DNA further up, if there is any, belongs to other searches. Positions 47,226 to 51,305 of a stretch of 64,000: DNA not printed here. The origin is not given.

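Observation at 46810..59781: Self-contained non-canonical FAS-II-like lipid/polyketide locus built around a radical-SAM-KS-CLF fusion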

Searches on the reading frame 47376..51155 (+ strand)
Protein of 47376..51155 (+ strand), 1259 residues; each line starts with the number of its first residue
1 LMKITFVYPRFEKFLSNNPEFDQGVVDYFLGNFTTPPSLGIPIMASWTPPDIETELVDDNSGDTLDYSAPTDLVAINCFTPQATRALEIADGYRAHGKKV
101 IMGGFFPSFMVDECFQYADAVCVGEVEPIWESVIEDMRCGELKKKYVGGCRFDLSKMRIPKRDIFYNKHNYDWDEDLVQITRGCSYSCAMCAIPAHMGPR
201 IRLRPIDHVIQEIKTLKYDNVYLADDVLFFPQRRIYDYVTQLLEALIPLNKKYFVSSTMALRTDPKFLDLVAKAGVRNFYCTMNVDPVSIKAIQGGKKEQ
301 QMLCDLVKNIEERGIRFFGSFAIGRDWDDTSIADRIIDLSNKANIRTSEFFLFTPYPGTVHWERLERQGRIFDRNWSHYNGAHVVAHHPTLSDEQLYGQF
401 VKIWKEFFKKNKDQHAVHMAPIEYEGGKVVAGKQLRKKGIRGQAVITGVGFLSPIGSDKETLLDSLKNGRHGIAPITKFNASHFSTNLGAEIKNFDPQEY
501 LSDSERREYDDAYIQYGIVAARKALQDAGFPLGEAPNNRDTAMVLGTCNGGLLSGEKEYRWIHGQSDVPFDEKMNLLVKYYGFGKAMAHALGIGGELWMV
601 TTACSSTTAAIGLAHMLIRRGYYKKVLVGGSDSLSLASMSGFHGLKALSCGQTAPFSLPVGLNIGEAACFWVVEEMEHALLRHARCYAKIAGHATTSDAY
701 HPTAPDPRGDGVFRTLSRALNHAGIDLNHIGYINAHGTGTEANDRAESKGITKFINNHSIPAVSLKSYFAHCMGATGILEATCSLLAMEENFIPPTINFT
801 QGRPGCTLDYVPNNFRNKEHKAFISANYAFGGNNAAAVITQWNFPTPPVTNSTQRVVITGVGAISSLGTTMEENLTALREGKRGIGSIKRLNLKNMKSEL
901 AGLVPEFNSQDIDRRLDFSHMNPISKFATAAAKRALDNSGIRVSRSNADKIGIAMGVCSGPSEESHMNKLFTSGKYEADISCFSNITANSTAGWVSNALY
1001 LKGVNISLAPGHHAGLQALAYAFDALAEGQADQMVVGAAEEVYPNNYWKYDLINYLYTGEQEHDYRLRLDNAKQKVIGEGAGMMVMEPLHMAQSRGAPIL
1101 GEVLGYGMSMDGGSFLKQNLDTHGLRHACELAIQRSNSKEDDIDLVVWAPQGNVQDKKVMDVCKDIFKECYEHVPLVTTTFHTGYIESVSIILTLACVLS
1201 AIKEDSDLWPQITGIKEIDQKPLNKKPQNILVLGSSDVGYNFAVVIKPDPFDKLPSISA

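Call 3: search_protein_families(library=pfam, proteins=[window:47376-51155:+], max_evalue=0.01)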
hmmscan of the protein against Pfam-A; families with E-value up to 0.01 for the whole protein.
window:47376-51155:+ (1259 aa): 6 families
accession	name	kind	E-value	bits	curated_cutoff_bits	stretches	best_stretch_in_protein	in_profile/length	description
PF00109.32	ketoacyl-synt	-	1.5e-49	169.3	20.8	2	854-1090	2-250/252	Beta-ketoacyl synthase, N-terminal domain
PF02801.28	Ketoacyl-synt_C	-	1.2e-32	112.9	20.8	1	687-799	1-118/119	Beta-ketoacyl synthase, C-terminal domain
PF04055.27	Radical_SAM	-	7.2e-10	39.7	29.5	1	179-317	2-144/166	Radical SAM superfamily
PF02310.24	B12-binding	-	4.8e-06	26.9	32.1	1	72-128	53-115/121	B12 binding domain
PF00108.29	Thiolase_N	-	0.00024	21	26.4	0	586-640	65-121/260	Thiolase, N-terminal domain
PF08545.16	ACP_syn_III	-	0.00029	21.1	24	1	600-635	3-38/80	3-Oxoacyl-[acyl-carrier-protein (ACP)] synthase III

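Call 5: search_protein_families(library=ncbifam, proteins=[window:47376-51155:+], max_evalue=0.001)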
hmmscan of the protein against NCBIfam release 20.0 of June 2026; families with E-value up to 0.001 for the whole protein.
window:47376-51155:+ (1259 aa): 36 families (the best 25 are shown)
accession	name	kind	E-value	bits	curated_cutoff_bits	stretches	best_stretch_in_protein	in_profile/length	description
TIGR03150.1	fabF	equivalog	2.6e-143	477.6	493.75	2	444-839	3-406/407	beta-ketoacyl-ACP synthase II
NF005589.0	PRK07314.1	subfamily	3.2e-137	457.7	387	2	443-842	5-412/413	beta-ketoacyl-ACP synthase II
NF004970.0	PRK06333.1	subfamily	5.6e-107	358.2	525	2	443-843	5-423/424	beta-ketoacyl-ACP synthase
NF006274.0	PRK08439.1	equivalog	1.3e-106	356.8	621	2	444-839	4-403/406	beta-ketoacyl-ACP synthase II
NF006434.0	PRK08722.1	equivalog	9.2e-99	331.1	759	2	443-839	5-411/414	beta-ketoacyl-ACP synthase II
NF006587.0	PRK09116.1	equivalog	2.2e-97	326.4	470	2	444-842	4-407/408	beta-ketoacyl-ACP synthase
NF005076.0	PRK06501.1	equivalog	2.9e-79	267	629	2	441-841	10-422/425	beta-ketoacyl-ACP synthase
NF005935.0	PRK07967.1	equivalog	1.7e-78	264.3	630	2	443-842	3-404/406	beta-ketoacyl-ACP synthase I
NF006618.0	PRK09185.1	subfamily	2e-78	264.2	407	2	444-841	5-392/394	beta-ketoacyl-ACP synthase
NF058662.1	cispenta_AmcF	equivalog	3.2e-77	260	325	2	444-839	2-367/369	cispentacin biosynthesis acyltransferase subunit AmcF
NF004618.0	PRK05952.1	equivalog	9.1e-68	228.9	455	2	444-841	4-382/384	beta-ketoacyl-ACP synthase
NF005916.1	PRK07910.1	equivalog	3.4e-60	204.1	560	2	442-839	12-415/418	KasA/KasB family beta-ketoacyl-ACP synthase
NF005490.0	PRK07103.1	equivalog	1.6e-58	198.7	445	2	443-841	5-412/414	polyketide beta-ketoacyl:acyl carrier protein synthase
TIGR02813.1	omega_3_PfaA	subfamily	1.1e-24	85.3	1010.1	2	588-813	190-423/2582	polyketide-type polyunsaturated fatty acid synthase PfaA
NF005084.0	PRK06519.1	equivalog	2.1e-22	79.8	320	2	851-1104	3-267/397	beta-ketoacyl-ACP synthase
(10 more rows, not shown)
